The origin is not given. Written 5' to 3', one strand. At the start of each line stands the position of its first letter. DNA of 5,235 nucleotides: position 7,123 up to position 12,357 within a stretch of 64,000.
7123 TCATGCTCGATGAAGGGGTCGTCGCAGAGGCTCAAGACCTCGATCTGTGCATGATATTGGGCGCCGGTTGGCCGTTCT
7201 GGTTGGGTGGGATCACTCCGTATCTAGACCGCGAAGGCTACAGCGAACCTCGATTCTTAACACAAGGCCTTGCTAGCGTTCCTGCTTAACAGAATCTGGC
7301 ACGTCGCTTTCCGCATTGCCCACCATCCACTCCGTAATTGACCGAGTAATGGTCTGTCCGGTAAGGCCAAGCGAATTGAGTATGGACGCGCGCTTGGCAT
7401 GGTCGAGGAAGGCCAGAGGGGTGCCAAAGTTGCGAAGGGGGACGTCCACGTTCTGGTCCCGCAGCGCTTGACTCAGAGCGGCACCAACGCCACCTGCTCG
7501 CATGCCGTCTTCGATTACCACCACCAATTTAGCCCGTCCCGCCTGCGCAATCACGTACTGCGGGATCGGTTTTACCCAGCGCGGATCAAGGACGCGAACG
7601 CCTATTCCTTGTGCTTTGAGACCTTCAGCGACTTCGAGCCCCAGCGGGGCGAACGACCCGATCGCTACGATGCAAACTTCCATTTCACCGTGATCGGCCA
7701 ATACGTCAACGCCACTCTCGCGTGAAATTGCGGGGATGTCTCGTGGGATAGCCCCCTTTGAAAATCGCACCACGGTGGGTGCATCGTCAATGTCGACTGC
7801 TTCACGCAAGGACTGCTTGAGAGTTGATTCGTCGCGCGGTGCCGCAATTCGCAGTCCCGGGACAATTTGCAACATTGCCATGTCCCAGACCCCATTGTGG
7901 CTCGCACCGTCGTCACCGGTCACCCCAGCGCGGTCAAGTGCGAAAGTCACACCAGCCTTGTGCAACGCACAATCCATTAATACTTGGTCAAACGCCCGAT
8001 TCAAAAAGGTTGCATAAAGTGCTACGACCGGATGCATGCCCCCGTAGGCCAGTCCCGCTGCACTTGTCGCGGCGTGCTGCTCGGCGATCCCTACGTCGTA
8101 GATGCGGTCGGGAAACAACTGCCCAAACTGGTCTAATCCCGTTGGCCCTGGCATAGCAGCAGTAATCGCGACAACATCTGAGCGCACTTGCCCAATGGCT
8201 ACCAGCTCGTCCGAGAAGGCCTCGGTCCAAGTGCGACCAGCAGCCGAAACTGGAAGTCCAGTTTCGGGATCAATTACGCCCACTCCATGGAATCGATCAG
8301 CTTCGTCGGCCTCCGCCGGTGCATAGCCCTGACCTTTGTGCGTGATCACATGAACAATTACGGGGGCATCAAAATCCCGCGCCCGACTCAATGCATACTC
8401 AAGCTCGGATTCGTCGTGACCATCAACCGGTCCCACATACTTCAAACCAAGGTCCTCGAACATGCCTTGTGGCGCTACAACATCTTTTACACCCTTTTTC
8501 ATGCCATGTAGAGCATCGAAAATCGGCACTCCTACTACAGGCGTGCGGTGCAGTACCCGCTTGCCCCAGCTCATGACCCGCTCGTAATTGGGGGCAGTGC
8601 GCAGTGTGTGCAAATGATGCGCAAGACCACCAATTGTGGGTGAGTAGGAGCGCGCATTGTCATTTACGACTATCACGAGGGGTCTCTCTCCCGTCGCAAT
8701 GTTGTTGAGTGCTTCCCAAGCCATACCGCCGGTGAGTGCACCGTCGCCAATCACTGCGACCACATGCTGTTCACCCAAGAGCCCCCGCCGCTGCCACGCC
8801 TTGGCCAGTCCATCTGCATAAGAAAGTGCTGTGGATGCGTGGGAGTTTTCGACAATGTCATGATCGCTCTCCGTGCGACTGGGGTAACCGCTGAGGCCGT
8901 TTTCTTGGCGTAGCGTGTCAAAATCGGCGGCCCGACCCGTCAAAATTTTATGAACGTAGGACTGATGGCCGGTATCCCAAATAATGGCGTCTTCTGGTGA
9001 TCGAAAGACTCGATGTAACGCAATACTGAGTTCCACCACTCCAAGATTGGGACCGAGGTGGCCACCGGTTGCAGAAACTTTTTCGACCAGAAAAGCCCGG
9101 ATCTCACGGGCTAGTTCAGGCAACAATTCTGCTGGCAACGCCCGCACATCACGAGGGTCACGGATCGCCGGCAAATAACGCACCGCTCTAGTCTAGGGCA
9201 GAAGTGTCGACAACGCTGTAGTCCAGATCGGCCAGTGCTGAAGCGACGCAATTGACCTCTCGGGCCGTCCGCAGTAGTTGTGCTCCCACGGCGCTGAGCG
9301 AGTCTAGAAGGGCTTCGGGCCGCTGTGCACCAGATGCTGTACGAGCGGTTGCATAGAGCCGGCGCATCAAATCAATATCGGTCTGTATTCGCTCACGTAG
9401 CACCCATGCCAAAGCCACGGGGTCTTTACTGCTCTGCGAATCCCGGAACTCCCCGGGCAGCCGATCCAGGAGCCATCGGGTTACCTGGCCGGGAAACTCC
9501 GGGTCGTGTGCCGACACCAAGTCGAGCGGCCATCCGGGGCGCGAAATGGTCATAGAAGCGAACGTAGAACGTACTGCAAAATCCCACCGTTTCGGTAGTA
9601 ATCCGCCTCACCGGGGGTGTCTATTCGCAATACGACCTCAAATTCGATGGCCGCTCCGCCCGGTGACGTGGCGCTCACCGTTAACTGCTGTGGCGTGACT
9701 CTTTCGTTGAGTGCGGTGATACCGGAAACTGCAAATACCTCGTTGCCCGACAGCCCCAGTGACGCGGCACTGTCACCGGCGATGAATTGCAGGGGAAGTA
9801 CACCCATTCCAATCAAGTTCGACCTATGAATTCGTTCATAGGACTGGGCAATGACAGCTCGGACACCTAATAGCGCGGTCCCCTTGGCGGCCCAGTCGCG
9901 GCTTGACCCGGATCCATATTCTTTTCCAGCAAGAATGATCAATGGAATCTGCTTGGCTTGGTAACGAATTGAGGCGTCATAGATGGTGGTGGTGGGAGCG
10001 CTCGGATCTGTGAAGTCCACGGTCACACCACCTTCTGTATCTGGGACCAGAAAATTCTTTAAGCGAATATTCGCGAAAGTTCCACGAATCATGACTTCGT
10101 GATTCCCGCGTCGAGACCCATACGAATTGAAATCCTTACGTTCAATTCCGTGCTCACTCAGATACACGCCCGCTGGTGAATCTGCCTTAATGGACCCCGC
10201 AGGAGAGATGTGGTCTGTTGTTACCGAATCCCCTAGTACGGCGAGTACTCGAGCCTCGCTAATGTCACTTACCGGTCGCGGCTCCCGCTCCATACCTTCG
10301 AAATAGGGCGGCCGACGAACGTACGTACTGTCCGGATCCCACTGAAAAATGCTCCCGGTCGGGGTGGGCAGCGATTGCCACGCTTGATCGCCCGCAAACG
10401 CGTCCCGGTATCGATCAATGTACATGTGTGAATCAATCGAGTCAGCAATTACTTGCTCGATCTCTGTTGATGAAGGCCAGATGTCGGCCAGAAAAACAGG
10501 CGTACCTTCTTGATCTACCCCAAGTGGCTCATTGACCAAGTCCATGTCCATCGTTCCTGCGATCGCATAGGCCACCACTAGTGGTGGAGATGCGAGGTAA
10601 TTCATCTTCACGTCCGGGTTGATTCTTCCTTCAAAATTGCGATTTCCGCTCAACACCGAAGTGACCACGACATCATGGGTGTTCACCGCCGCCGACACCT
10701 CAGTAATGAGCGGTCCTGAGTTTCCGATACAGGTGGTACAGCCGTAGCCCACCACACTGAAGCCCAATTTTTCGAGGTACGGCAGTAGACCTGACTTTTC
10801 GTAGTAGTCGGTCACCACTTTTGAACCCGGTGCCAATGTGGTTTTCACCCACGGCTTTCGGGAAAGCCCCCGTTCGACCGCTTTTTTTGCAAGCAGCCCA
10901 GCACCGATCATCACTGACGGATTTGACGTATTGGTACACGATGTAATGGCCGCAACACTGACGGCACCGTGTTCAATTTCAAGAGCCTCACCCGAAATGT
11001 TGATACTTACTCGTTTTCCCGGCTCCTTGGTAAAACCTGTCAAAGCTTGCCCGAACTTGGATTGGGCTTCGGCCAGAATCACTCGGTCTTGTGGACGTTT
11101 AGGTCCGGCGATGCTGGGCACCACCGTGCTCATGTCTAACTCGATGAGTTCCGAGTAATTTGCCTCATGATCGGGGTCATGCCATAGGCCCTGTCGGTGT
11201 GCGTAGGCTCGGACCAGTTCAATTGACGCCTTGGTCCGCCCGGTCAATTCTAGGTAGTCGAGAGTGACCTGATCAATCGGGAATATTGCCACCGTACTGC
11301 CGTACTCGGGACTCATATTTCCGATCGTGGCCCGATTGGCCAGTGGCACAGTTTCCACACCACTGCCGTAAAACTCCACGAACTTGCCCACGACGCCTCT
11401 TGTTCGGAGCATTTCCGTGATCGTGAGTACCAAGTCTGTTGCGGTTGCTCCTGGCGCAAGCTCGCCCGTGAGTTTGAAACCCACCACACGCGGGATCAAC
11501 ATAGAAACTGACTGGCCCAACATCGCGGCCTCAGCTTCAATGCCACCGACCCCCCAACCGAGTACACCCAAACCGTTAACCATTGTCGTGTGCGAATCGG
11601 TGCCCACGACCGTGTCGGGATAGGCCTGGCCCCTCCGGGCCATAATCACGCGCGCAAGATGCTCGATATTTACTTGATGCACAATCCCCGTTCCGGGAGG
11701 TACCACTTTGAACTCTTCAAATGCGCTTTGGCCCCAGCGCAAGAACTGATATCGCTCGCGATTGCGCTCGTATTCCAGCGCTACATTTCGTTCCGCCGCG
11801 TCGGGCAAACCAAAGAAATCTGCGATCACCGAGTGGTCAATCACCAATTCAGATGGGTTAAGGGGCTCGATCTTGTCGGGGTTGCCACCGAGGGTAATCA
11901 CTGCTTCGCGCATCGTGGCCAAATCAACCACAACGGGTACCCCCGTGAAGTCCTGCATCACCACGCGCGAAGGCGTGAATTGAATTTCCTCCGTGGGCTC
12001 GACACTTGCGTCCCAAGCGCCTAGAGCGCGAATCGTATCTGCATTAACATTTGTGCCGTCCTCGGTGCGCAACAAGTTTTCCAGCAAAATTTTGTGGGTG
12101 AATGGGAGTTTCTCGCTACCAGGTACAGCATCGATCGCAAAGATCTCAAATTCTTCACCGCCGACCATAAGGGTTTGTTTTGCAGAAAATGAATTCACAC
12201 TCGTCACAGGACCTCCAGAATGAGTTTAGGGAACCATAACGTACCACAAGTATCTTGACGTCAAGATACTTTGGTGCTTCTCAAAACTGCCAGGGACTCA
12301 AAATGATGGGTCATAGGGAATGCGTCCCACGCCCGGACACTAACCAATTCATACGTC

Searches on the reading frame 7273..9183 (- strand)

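Call 33: search_protein_families(library=pfam, proteins=[window:7273-9183:-], max_evalue=0.00001)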
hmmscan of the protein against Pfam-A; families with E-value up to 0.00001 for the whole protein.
window:7273-9183:- (636 aa): 3 families
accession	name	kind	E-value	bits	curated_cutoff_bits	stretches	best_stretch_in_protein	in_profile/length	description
PF13292.11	DXP_synthase_N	-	4.8e-111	370.9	21.2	1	5-281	2-274/274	1-deoxy-D-xylulose-5-phosphate synthase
PF02779.29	Transket_pyr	-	1.2e-43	149.2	27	1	317-479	3-172/174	Transketolase, pyrimidine binding domain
PF02780.25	Transketolase_C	-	3.4e-22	79.1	25.9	1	497-612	6-124/124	Transketolase, C-terminal domain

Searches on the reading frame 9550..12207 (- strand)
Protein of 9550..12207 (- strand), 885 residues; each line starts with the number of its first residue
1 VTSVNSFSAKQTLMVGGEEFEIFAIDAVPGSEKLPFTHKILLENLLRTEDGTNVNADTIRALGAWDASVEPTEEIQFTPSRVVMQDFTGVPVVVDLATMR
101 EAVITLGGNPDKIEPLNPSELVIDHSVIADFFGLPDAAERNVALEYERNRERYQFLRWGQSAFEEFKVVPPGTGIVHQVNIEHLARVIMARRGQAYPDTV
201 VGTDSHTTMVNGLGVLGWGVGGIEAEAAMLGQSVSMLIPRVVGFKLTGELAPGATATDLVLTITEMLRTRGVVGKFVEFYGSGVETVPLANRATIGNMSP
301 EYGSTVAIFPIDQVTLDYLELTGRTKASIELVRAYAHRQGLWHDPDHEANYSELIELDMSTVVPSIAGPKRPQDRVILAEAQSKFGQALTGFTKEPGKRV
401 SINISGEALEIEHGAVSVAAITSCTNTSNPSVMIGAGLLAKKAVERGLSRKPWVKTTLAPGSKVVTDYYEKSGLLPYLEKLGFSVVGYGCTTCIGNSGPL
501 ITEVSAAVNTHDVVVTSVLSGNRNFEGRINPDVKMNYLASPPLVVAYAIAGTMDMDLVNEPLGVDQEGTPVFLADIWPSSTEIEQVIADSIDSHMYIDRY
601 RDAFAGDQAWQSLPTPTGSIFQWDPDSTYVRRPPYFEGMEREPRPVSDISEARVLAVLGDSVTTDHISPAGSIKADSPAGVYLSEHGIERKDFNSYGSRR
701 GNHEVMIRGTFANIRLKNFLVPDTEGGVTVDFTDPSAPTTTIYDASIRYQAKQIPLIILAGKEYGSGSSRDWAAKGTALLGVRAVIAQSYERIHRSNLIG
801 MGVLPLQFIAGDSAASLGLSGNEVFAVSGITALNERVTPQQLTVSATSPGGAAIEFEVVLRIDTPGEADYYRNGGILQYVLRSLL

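Call 33: search_protein_families(library=pfam, proteins=[window:9550-12207:-], max_evalue=0.00001)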
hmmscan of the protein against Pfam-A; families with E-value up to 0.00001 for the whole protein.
window:9550-12207:- (885 aa): 2 families
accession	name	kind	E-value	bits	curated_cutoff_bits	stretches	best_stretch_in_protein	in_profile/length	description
PF00330.25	Aconitase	-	2e-166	555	28.7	1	65-551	4-463/463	Aconitase family (aconitate hydratase)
PF00694.25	Aconitase_C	-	1e-40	139.5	22.8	1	681-808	3-128/131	Aconitase C-terminal domain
